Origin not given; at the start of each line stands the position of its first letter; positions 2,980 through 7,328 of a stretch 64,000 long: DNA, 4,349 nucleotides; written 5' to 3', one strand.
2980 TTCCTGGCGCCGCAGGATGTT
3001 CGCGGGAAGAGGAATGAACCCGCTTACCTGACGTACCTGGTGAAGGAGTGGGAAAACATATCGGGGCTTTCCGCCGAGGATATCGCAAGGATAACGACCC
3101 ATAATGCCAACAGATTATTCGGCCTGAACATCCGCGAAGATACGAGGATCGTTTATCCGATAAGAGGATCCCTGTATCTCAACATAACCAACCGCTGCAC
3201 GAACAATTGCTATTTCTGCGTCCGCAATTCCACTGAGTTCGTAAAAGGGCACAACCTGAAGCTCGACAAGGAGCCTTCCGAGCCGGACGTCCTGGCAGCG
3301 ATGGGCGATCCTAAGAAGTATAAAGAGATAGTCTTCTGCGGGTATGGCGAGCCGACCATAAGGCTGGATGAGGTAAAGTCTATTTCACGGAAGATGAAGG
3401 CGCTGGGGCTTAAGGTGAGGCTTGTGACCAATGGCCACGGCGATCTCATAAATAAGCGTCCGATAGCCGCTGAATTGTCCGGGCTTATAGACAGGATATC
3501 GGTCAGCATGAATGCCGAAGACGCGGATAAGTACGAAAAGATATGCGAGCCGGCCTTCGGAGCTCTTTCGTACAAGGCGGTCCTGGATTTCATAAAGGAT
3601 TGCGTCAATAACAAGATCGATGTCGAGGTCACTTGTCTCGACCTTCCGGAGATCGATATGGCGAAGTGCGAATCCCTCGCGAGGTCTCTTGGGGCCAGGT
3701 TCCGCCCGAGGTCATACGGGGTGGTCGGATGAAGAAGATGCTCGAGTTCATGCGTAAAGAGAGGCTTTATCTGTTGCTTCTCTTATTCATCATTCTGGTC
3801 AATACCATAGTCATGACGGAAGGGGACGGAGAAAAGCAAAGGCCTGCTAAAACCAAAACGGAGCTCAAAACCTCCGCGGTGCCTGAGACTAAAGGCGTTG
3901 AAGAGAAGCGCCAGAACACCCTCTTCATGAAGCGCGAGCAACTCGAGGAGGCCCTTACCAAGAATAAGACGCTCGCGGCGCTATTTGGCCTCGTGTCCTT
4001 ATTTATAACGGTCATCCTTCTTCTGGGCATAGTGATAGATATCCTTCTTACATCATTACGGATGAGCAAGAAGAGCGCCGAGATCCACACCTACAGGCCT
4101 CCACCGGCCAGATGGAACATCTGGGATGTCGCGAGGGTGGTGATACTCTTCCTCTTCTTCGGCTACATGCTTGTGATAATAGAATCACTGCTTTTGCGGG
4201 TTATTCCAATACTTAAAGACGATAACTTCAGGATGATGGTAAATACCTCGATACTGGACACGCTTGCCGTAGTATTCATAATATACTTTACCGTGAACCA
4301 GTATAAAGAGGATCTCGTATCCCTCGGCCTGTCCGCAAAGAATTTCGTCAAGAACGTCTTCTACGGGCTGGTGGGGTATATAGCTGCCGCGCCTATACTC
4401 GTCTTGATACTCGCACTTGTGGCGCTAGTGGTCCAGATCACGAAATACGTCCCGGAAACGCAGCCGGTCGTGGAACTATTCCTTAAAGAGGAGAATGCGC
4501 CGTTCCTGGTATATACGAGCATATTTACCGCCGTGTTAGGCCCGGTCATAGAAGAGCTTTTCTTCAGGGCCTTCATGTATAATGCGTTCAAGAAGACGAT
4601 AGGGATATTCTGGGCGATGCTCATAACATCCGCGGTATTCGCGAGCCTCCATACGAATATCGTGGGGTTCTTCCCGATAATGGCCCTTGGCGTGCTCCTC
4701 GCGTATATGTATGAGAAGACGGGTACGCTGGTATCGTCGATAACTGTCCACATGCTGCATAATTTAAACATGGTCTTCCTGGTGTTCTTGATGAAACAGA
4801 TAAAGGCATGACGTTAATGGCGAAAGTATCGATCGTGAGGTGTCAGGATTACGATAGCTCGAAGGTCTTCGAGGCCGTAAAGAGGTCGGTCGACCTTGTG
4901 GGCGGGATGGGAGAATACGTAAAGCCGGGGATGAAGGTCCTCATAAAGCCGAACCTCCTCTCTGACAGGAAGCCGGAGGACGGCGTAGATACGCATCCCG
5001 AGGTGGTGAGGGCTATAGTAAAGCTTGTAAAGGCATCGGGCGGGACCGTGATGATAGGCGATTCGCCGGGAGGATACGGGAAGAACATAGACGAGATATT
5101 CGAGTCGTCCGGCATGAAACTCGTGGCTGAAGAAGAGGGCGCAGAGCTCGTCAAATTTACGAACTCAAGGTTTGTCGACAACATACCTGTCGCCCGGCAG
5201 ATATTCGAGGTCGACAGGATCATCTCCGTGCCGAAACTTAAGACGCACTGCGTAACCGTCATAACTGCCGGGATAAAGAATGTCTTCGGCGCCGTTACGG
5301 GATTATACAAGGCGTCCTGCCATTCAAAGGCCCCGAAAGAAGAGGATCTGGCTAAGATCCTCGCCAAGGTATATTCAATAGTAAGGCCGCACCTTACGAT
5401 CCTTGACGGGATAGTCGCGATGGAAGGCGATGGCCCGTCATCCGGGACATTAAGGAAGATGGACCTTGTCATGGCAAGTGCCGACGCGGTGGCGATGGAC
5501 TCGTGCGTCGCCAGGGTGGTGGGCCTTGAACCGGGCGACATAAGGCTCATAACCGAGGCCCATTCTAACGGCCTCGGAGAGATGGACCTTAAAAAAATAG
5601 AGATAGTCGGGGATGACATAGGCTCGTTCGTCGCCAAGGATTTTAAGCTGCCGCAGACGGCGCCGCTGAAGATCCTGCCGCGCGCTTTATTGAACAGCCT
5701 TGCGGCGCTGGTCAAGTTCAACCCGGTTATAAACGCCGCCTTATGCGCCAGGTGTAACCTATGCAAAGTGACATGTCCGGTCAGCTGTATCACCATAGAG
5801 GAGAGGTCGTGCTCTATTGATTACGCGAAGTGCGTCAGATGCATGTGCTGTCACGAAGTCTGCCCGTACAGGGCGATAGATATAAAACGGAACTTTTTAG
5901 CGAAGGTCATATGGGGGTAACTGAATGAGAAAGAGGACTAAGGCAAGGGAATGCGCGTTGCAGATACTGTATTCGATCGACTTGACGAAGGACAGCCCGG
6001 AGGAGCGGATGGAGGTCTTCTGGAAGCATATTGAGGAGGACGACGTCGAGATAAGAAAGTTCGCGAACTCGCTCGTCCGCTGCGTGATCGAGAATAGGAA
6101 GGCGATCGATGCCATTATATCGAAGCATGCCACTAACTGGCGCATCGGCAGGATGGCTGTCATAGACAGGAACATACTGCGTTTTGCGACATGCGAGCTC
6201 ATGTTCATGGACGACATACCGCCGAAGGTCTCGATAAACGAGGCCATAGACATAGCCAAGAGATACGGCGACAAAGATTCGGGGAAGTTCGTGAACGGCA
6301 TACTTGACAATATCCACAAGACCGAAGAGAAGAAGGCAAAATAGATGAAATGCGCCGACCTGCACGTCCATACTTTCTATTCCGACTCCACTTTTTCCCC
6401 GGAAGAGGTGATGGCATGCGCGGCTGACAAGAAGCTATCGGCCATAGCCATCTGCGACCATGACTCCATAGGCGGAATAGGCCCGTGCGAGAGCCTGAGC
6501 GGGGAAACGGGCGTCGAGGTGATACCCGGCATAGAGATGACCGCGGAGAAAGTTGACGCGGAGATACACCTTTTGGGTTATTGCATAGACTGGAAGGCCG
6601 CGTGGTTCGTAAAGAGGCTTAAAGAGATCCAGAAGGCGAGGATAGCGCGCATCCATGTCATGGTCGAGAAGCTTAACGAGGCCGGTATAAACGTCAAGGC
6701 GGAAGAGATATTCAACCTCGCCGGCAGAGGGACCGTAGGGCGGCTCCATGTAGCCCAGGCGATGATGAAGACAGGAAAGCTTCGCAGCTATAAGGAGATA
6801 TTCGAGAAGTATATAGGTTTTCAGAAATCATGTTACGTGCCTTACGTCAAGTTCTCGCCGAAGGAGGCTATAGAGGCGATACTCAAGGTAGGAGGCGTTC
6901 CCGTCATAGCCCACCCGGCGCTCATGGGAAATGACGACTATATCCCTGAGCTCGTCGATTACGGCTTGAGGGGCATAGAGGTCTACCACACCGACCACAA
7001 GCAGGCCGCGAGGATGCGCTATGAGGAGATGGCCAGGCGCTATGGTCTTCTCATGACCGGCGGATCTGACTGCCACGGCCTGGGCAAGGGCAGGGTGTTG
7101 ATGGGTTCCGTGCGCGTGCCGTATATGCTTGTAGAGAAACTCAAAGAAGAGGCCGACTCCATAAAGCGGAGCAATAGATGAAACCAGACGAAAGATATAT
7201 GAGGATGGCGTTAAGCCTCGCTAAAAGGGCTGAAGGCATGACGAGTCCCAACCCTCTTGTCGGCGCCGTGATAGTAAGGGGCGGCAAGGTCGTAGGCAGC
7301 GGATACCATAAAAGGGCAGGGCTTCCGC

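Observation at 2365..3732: TatD hydrolase and its usually separate radical SAM partner fused into one polypeptide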

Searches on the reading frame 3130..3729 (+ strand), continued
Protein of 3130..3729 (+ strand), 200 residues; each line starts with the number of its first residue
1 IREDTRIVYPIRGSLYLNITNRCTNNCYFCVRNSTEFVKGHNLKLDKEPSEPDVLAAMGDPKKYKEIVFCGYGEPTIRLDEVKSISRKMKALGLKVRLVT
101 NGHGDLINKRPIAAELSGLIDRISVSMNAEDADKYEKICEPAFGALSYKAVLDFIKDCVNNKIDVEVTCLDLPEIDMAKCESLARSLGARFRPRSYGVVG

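Call 44: find_encoding_contigs(protein=P0009, flank=6000, max_places=2)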
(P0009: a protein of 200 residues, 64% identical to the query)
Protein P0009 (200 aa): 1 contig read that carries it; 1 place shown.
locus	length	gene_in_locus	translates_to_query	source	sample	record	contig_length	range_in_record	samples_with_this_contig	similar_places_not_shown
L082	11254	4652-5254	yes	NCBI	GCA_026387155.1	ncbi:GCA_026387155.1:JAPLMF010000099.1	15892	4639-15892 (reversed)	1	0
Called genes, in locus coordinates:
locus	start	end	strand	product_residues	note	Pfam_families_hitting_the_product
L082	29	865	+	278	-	PF02569:Pantoate_ligase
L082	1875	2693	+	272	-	PF03447:NAD_binding_3, PF01958:Asp_DH_C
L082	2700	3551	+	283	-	PF01171:ATP_bind_3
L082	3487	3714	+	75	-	-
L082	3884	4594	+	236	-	PF01026:TatD_DNase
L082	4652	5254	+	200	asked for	PF04055:Radical_SAM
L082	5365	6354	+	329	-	PF04015:DUF362, PF12837:Fer4_6 (faint), PF12797:Fer4_2 (faint), PF13237:Fer4_10 (weak), PF14697:Fer4_21 (weak), PF12838:Fer4_7 (weak), PF00037:Fer4 (weak)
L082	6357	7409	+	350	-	PF01008:IF-2B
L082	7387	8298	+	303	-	PF00586:AIRS, PF02769:AIRS_C (faint)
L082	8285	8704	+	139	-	PF02367:TsaE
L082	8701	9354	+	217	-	PF00814:TsaD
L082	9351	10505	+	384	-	PF01168:Ala_racemase_N, PF00842:Ala_racemase_C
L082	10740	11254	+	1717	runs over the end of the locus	PF00349:Hexokinase_1, PF03727:Hexokinase_2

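Call 51: search_protein_families(library=pfam, proteins=[P0238, P0183, P0158, P0263, P0195, P0247, P0260], max_evalue=0.001)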
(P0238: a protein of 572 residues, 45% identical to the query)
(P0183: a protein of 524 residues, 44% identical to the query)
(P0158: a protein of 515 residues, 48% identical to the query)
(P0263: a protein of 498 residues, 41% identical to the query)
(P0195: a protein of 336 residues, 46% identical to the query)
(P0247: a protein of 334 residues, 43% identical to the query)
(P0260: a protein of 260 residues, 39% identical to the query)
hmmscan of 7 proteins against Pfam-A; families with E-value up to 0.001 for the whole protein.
P0238 (572 aa): 2 families
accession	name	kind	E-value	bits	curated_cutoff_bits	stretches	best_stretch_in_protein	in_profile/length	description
PF01026.27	TatD_DNase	-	4e-83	279.1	27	1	115-365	1-253/253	TatD related DNase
PF04055.27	Radical_SAM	-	9.3e-13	49.1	29.5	1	386-545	2-154/166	Radical SAM superfamily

P0183 (524 aa): 2 families
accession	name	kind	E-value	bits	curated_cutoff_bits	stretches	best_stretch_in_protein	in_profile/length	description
PF01026.27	TatD_DNase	-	1.5e-55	188.8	27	1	4-312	1-252/253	TatD related DNase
PF04055.27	Radical_SAM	-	6.5e-16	59.4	29.5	1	337-504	3-159/166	Radical SAM superfamily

P0158 (515 aa): 2 families
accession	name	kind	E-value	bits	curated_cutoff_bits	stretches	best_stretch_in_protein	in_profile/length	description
PF01026.27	TatD_DNase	-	6.5e-82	275.2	27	1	4-265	1-253/253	TatD related DNase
PF04055.27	Radical_SAM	-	8.1e-13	49.3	29.5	1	380-499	46-163/166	Radical SAM superfamily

P0263 (498 aa): 3 families
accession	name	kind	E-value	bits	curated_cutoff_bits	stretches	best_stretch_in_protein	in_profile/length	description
PF01026.27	TatD_DNase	-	4.4e-74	249.5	27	1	9-290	1-253/253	TatD related DNase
PF04055.27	Radical_SAM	-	6.8e-12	46.3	29.5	1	312-483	1-164/166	Radical SAM superfamily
PF04909.20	Amidohydro_2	-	0.00061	20.1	26.4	0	220-291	227-289/289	Amidohydrolase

P0195 (336 aa): 1 family
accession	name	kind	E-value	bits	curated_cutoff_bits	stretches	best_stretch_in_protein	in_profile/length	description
PF04055.27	Radical_SAM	-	1.9e-16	61.1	29.5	1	149-310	1-154/166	Radical SAM superfamily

P0247 (334 aa): 2 families
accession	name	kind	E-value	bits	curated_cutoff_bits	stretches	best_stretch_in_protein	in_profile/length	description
PF04055.27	Radical_SAM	-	5.1e-18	66.2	29.5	1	154-323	1-162/166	Radical SAM superfamily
PF06094.17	GGACT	-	2e-17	64.3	22.8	1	3-115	1-119/120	Gamma-glutamyl cyclotransferase, AIG2-like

P0260 (260 aa): 1 family
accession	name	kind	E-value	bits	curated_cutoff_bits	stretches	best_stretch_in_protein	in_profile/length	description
PF04055.27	Radical_SAM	-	5.8e-20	72.6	29.5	1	15-183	1-162/166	Radical SAM superfamily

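Call 59: search_protein_families(library=ncbifam, proteins=[P0247, P0195, P0260, L066:7992-8609:+, L078:7971-8567:+, L053:5385-5963:+, L067:4228-4818:+, L036:7995-8606:+], max_evalue=1e-20)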
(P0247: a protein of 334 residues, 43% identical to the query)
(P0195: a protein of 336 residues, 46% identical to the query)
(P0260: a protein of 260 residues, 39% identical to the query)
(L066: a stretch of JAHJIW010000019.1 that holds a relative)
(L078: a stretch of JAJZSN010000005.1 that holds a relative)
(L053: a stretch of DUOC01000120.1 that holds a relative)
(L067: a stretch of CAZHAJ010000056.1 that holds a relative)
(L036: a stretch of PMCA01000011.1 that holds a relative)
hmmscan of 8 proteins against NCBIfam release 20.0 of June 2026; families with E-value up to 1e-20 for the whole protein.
P0247 (334 aa): 2 families
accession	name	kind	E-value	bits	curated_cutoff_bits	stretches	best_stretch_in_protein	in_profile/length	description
TIGR04038.1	tatD_link_rSAM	subfamily_domain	1.1e-61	208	129.7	1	143-334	1-189/192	TatD family nuclease-associated radical SAM protein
TIGR04100.1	rSAM_pair_X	hypoth_equivalog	3.7e-56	189.8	262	1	143-331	1-191/197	TIGR04100 family radical SAM protein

P0195 (336 aa): 2 families
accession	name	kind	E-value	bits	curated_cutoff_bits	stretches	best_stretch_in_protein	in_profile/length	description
TIGR04100.1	rSAM_pair_X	hypoth_equivalog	1.2e-64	217.5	262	1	140-332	3-196/197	TIGR04100 family radical SAM protein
TIGR04038.1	tatD_link_rSAM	subfamily_domain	2.3e-61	206.9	129.7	1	139-332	2-191/192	TatD family nuclease-associated radical SAM protein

P0260 (260 aa): 2 families
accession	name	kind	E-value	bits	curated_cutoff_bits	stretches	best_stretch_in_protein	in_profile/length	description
TIGR04100.1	rSAM_pair_X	hypoth_equivalog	2.8e-65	219.6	262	1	6-196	3-196/197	TIGR04100 family radical SAM protein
TIGR04038.1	tatD_link_rSAM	subfamily_domain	5.2e-65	218.8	129.7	1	5-196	2-191/192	TatD family nuclease-associated radical SAM protein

L066:7992-8609:+ (206 aa): 2 families
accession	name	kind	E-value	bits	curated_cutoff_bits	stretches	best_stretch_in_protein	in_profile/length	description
TIGR04038.1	tatD_link_rSAM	subfamily_domain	3e-75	252.2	129.7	1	4-199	2-191/192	TatD family nuclease-associated radical SAM protein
TIGR04100.1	rSAM_pair_X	hypoth_equivalog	1.6e-63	213.9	262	1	4-199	2-196/197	TIGR04100 family radical SAM protein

L078:7971-8567:+ (199 aa): 2 families
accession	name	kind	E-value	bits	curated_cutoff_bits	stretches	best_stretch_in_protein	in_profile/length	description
TIGR04038.1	tatD_link_rSAM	subfamily_domain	3.3e-77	258.6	129.7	1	10-198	3-191/192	TatD family nuclease-associated radical SAM protein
TIGR04100.1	rSAM_pair_X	hypoth_equivalog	1.6e-69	233.5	262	1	10-198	3-196/197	TIGR04100 family radical SAM protein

L053:5385-5963:+ (193 aa): 2 families
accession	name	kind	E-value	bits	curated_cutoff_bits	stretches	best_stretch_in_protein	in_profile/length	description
TIGR04038.1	tatD_link_rSAM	subfamily_domain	2.6e-84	281.8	129.7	1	2-191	2-191/192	TatD family nuclease-associated radical SAM protein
TIGR04100.1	rSAM_pair_X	hypoth_equivalog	6.9e-70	234.6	262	1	2-191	2-196/197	TIGR04100 family radical SAM protein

L067:4228-4818:+ (197 aa): 2 families
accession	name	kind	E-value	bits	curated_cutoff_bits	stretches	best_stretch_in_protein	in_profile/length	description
TIGR04038.1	tatD_link_rSAM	subfamily_domain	1.3e-77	259.9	129.7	1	6-195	2-191/192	TatD family nuclease-associated radical SAM protein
TIGR04100.1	rSAM_pair_X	hypoth_equivalog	1.1e-67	227.5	262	1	6-195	2-196/197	TIGR04100 family radical SAM protein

L036:7995-8606:+ (204 aa): 2 families
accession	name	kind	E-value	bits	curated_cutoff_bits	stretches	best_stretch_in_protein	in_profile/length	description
TIGR04038.1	tatD_link_rSAM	subfamily_domain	1.4e-79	266.3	129.7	1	3-192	2-190/192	TatD family nuclease-associated radical SAM protein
TIGR04100.1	rSAM_pair_X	hypoth_equivalog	9.2e-59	198.3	262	1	2-192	1-195/197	TIGR04100 family radical SAM protein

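Call 61: search_protein_families(library=pfam, proteins=[L066:4591-7968:+, L066:8652-10019:+, L067:4840-5526:+, L067:3693-4082:-, L078:6775-7908:+, L078:5987-6775:+, L078:4971-5987:+, L079:2998-4197:+, L079:4902-5966:+, L078:942-2918:+], max_evalue=0.00001)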
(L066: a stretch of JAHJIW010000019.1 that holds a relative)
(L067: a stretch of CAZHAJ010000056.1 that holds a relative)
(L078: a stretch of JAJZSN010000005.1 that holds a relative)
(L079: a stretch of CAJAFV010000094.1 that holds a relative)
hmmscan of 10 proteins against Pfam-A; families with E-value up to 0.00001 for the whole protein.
L066:4591-7968:+ (1126 aa): 0 families

L066:8652-10019:+ (456 aa): 11 families
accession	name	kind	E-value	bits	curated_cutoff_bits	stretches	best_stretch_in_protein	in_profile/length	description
PF07992.20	Pyr_redox_2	-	3.9e-72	243.6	26.1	1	4-318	1-291/291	Pyridine nucleotide-disulphide oxidoreductase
PF02852.28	Pyr_redox_dim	-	4e-36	124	25.3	1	337-445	1-109/110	Pyridine nucleotide-disulphide oxidoreductase, dimerisation domain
PF00070.33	Pyr_redox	-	8.6e-20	71.5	22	1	174-246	2-75/82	Pyridine nucleotide-disulphide oxidoreductase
PF13738.12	Pyr_redox_3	-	3.2e-17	63.2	30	1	7-302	1-305/305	Pyridine nucleotide-disulphide oxidoreductase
PF01134.28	GIDA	-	2.2e-14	53.8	22.1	1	5-143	1-150/391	Glucose inhibited division protein A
PF03486.20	HI0933_like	-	6e-09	36.2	50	0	5-39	2-36/244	HI0933-like protein Rossmann domain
PF12831.13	FAD_oxidored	-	3.2e-08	33.7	27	1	5-44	1-41/416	FAD dependent oxidoreductase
PF00890.30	FAD_binding_2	-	3.4e-08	33.5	20.4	1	5-39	1-36/414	FAD binding domain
PF01266.30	DAO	-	5.8e-07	29.8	27.9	0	5-40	1-38/353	FAD dependent oxidoreductase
PF13450.12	NAD_binding_8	-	7.8e-07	29.7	21.9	0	8-41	1-35/68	NAD(P)-binding Rossmann-like domain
PF01494.25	FAD_binding_3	-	2.9e-06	27.2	22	0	174-207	4-37/349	FAD binding domain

L067:4840-5526:+ (229 aa): 3 families
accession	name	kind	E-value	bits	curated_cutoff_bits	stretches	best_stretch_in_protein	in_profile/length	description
PF00027.35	cNMP_binding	-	8.3e-24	83.8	27.5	1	35-119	2-86/89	Cyclic nucleotide-binding domain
PF13545.12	HTH_Crp_2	-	2.5e-18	66.2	27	1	155-227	2-69/70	Crp-like helix-turn-helix domain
PF00325.26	Crp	-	3.4e-09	36.7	21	1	181-210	3-32/32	Bacterial regulatory proteins, crp family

L067:3693-4082:- (129 aa): 1 family
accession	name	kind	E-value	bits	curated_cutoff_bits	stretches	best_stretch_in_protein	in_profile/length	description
PF12670.12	DUF3792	-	3e-19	69.7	31.3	1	14-125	2-115/115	Protein of unknown function (DUF3792)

L078:6775-7908:+ (378 aa): 3 families
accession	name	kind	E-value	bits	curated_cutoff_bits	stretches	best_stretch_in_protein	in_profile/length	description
PF12698.13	ABC2_membrane_3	-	1.2e-51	176.3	31.6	1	25-370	4-346/347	ABC-2 family transporter protein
PF01061.29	ABC2_membrane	-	7.2e-32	111.1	26.9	1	180-342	45-210/211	ABC-2 type transporter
PF12679.13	ABC2_membrane_2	-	3.5e-16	59.7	27.2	1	10-376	3-281/283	ABC-2 family transporter protein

L078:5987-6775:+ (263 aa): 2 families
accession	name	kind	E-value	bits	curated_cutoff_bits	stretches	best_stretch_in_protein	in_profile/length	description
PF00005.33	ABC_tran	-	6.5e-33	114.7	25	1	24-166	2-137/137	ABC transporter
PF13304.12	AAA_21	-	1.3e-09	39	27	0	141-195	241-298/304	AAA domain, putative AbiEii toxin, Type IV TA system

L078:4971-5987:+ (339 aa): 4 families
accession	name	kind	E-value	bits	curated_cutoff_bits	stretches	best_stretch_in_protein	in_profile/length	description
PF16576.10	HlyD_D23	-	1.1e-23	84.1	30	1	150-330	54-212/214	Barrel-sandwich domain of CusB or HlyD membrane-fusion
PF13437.12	HlyD_3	-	6.4e-17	62.7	22.2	1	218-329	2-106/106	HlyD family secretion protein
PF00364.28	Biotin_lipoyl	-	8.2e-09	35.6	22.1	0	41-72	42-73/73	Biotin-requiring enzyme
PF13533.13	Biotin_lipoyl_2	-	9.5e-09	35.3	29.8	1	43-73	2-32/32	Biotin-lipoyl like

L079:2998-4197:+ (400 aa): 1 family
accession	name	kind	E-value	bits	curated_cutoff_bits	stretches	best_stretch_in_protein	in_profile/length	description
PF07690.21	MFS_1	-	5.3e-13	49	33.4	1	16-299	2-299/347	Major Facilitator Superfamily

L079:4902-5966:+ (355 aa): 4 families
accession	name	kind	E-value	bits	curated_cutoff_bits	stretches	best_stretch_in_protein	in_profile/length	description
PF16576.10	HlyD_D23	-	6.7e-22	78.3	30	1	70-299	22-185/214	Barrel-sandwich domain of CusB or HlyD membrane-fusion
PF13437.12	HlyD_3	-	2e-17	64.3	22.2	1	225-303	2-81/106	HlyD family secretion protein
PF00529.27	CusB_dom_1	-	5.8e-15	55.8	26.5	1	120-346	12-82/89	Cation efflux system protein CusB domain 1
PF13533.13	Biotin_lipoyl_2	-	1.2e-11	44.6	29.8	1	68-99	1-32/32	Biotin-lipoyl like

L078:942-2918:+ (659 aa): 11 families
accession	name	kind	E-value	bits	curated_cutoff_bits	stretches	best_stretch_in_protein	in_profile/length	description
PF00037.32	Fer4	-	1.2e-15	57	21.1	1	240-259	2-21/24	4Fe-4S binding domain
PF12838.12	Fer4_7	-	3.1e-12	47.2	27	0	584-639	2-52/52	4Fe-4S dicluster domain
PF07992.20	Pyr_redox_2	-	2.1e-11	44.3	26.1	1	146-237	3-74/291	Pyridine nucleotide-disulphide oxidoreductase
PF13484.11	Fer4_16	-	1.1e-08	36.1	30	0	245-306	1-65/66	4Fe-4S double cluster binding domain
PF12837.12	Fer4_6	-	1.2e-08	34.9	25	0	241-260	4-23/24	4Fe-4S binding domain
PF13237.11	Fer4_10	-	1.2e-07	32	25.5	0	580-635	5-52/53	4Fe-4S dicluster domain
PF13187.11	Fer4_9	-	4.3e-07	30.3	27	1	584-639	2-51/52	4Fe-4S dicluster domain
PF01266.30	DAO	-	4.7e-07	30.1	27.9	0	146-179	2-35/353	FAD dependent oxidoreductase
PF13450.12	NAD_binding_8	-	9.1e-07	29.5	21.9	1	148-183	1-36/68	NAD(P)-binding Rossmann-like domain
PF00890.30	FAD_binding_2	-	1.5e-06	28.1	20.4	1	146-182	2-38/414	FAD binding domain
PF12831.13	FAD_oxidored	-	1.8e-06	27.9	27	1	147-182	3-38/416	FAD dependent oxidoreductase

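Call 65: list_cluster_members(proteins=[P0121, P0122, P0124, P0127, P0133, P0140, P0147, P0165, P0200, P0229])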
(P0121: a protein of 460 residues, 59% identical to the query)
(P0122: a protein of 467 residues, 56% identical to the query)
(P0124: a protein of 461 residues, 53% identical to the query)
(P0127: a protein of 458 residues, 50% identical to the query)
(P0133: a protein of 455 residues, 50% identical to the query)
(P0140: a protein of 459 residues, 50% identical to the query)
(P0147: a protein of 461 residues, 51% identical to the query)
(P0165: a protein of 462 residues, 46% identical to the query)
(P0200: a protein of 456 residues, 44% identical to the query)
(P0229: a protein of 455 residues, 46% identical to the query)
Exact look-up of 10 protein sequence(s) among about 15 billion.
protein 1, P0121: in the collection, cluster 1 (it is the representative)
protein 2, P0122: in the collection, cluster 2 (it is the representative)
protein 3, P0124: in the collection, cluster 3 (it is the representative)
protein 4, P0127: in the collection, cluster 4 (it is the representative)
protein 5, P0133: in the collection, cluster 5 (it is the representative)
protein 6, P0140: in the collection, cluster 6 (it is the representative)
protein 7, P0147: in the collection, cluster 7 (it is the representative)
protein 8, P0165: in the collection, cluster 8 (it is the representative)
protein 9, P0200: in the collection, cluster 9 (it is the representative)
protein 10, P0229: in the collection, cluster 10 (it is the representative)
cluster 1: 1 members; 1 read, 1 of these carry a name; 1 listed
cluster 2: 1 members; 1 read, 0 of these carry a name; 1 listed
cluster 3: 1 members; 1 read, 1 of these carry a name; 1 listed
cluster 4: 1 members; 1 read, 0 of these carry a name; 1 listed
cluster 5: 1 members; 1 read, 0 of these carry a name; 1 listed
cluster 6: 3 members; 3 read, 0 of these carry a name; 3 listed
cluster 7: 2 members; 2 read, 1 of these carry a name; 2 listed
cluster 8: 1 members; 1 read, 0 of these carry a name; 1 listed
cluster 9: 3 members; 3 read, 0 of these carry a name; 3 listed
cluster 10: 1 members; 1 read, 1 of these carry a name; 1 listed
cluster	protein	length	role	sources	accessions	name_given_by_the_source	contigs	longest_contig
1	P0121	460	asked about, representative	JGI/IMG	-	TatD DNase family protein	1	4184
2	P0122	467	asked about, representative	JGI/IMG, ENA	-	-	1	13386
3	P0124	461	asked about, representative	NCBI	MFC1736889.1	TatD family hydrolase [Candidatus Hydrogenedentota bacterium]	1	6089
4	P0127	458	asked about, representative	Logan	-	-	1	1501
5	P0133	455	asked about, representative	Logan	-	-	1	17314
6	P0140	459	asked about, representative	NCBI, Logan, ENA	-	-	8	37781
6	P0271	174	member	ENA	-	-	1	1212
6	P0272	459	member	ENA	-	-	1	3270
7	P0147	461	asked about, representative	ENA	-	-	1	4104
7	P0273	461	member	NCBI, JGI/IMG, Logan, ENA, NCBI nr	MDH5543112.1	MAG: YchF/TatD family DNA exonuclease [Nitrospinota bacterium] | YchF/TatD family DNA exonuclease [Nitrospinota bacterium]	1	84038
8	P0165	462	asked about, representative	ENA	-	-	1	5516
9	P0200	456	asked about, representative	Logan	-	-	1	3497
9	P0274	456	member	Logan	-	-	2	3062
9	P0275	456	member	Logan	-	-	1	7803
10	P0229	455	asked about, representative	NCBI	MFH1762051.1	MAG: YchF/TatD family DNA exonuclease [bacterium]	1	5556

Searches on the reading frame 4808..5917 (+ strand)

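Call 25: search_protein_families(library=pfam, proteins=[window:4808-5917:+], max_evalue=0.001)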
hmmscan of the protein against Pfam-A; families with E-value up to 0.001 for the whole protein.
window:4808-5917:+ (370 aa): 4 families
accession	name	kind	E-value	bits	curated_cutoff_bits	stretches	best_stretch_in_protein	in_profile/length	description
PF04015.17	DUF362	-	1.7e-54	185.4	24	1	44-235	1-199/200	Domain of unknown function (DUF362)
PF00037.32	Fer4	-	2.8e-07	30.5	21.1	1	337-357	3-23/24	4Fe-4S binding domain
PF12837.12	Fer4_6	-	1.3e-05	25.3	25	0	337-357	4-24/24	4Fe-4S binding domain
PF12797.12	Fer4_2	-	0.0001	22.5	24.5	0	337-354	5-22/22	4Fe-4S binding domain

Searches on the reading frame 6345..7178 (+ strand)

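Call 25: search_protein_families(library=pfam, proteins=[window:6345-7178:+], max_evalue=0.001)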
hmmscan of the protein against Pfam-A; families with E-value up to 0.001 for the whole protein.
window:6345-7178:+ (278 aa): 2 families
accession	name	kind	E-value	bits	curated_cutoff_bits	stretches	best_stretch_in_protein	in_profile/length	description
PF02811.25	PHP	-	1.1e-09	39.3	26.4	1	5-84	1-83/164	PHP domain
PF13263.12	PHP_C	-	8.1e-05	22.5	21.3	1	224-246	5-27/56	PHP-associated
